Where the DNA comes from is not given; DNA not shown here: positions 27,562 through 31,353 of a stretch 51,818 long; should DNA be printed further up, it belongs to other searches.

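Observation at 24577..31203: Tightly packed cassette: receiver-fused flavoprotein, cNMP-binding histidine kinase and cyclase/P-loop/TPR protein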

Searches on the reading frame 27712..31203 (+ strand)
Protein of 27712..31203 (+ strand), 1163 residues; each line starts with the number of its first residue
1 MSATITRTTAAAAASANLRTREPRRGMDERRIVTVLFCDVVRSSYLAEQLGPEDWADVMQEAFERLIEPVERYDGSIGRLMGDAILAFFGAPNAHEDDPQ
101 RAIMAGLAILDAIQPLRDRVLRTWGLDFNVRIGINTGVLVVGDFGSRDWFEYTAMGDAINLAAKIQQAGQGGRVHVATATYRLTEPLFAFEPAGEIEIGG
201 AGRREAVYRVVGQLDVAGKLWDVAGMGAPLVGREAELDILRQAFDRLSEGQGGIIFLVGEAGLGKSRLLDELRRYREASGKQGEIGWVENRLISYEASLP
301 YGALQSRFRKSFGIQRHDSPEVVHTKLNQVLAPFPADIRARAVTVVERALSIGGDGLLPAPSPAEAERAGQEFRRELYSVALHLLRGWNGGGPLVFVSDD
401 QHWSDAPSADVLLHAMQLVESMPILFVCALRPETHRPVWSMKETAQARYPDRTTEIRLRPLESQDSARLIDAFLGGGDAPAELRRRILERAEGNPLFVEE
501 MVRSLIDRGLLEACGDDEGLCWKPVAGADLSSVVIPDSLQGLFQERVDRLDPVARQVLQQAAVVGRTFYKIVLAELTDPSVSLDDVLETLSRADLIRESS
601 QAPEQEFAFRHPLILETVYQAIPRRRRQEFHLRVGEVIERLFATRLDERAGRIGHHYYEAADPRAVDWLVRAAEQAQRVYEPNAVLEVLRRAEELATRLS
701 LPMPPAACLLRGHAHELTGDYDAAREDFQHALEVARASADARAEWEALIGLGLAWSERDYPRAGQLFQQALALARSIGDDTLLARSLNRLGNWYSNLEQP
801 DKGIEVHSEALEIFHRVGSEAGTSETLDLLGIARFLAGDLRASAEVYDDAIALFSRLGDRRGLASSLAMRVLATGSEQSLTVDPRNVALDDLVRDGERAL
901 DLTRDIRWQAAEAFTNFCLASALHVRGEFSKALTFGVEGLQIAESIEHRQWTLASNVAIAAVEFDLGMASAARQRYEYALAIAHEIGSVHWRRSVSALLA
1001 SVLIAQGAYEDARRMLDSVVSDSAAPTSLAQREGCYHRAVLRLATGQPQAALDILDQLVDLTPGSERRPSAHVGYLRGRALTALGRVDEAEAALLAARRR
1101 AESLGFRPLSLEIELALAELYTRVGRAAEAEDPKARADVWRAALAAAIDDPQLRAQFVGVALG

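Call 3: search_protein_families(library=pfam, proteins=[window:27712-31203:+], max_evalue=0.01)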
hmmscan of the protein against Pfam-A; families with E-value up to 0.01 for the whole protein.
window:27712-31203:+ (1163 aa): 17 families
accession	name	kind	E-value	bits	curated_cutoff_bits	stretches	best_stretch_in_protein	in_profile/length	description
PF13424.12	TPR_12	-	2.3e-29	101.9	30.1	4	783-854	2-75/77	Tetratricopeptide repeat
PF00211.25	Guanylate_cyc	-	5.6e-21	75.4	21.9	1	32-204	8-176/183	Adenylate and Guanylate cyclase catalytic domain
PF13191.12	AAA_16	-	8.2e-21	75.6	32.6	1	229-427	1-167/167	AAA ATPase domain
PF17874.7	TPR_MalT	-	1.3e-16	61.3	45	1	798-1123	15-332/336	MalT-like TPR region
PF07719.23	TPR_2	-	2.3e-15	55.8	27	1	706-735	2-31/34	Tetratricopeptide repeat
PF13181.12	TPR_8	-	3.9e-12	45.7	25.7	1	707-736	3-32/34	Tetratricopeptide repeat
PF14559.12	TPR_19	-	9.5e-12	45.5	25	2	1043-1100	2-54/68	Tetratricopeptide repeat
PF00515.34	TPR_1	-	6.9e-11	41.9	27.8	1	706-735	2-31/34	Tetratricopeptide repeat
PF13374.12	TPR_10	-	2.5e-06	27.7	27.5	0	713-736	10-33/42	Tetratricopeptide repeat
PF13176.12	TPR_7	-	3.8e-05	23.9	27.9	0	756-779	11-34/36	Tetratricopeptide repeat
PF12895.13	ANAPC3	-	6.2e-05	23.6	27.2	0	1043-1096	34-81/82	Anaphase-promoting complex, cyclosome, subunit 3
PF13432.12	TPR_16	-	0.00018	22.3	32.7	0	999-1065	3-64/65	Tetratricopeptide repeat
PF13174.12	TPR_6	-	0.00039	21.3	26.3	0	1036-1064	4-32/33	Tetratricopeptide repeat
PF13428.12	TPR_14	-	0.0006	20.7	23.5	0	706-743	2-39/44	Tetratricopeptide repeat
PF23300.3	HEAT_Nup120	-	0.0017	18.6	29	0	1043-1097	7-52/170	Nucleoporin Nup120, HEAT repeats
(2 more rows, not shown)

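Call 4: search_protein_families(library=ncbifam, proteins=[window:27712-31203:+], max_evalue=0.01)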
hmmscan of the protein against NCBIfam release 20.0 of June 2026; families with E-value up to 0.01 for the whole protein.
window:27712-31203:+ (1163 aa): 9 families
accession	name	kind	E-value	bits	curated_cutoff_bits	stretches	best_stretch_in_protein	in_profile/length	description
TIGR03903.1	TOMM_kin_cyc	equivalog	9.7e-67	225.7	705.75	1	28-677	283-902/1267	TOMM system kinase/cyclase fusion protein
NF041717.1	HaaA_phane_TPR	equivalog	7.7e-18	64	1125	1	712-988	599-867/882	cyclophane-containing RiPP biosynthesis TPR protein HaaT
NF053617.1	SARPRegAfsRStmc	equivalog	1.9e-11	42.7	1430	1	705-947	736-970/986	SARP-family global regulator AfsR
NF052415.1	T3SS_chap_SctY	equivalog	2.9e-09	37.4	70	1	997-1094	10-100/106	type III secretion apparatus assembly chaperone SctY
TIGR02917.1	PEP_TPR_lipo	equivalog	1.2e-08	33.4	312.2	1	916-1101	93-257/899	XrtA/PEP-CTERM system TPR-repeat protein PrsT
NF058673.1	LipAdnlyCyLipJMY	equivalog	2.9e-07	29.5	800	1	27-200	290-439/449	bifunctional lipase/adenylate cyclase LipJ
NF053520.1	HK_Porph_FimS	equivalog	6.3e-05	21.4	600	1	720-829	179-289/618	sensor histidine kinase FimS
NF053720.1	NsdA_fam_reg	subfamily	0.00017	21.2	75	1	757-948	214-403/432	NsdA family TPR-like regulatory protein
NF040959.1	MamA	equivalog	0.00017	21.1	200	0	713-813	79-168/204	magnetosome protein MamA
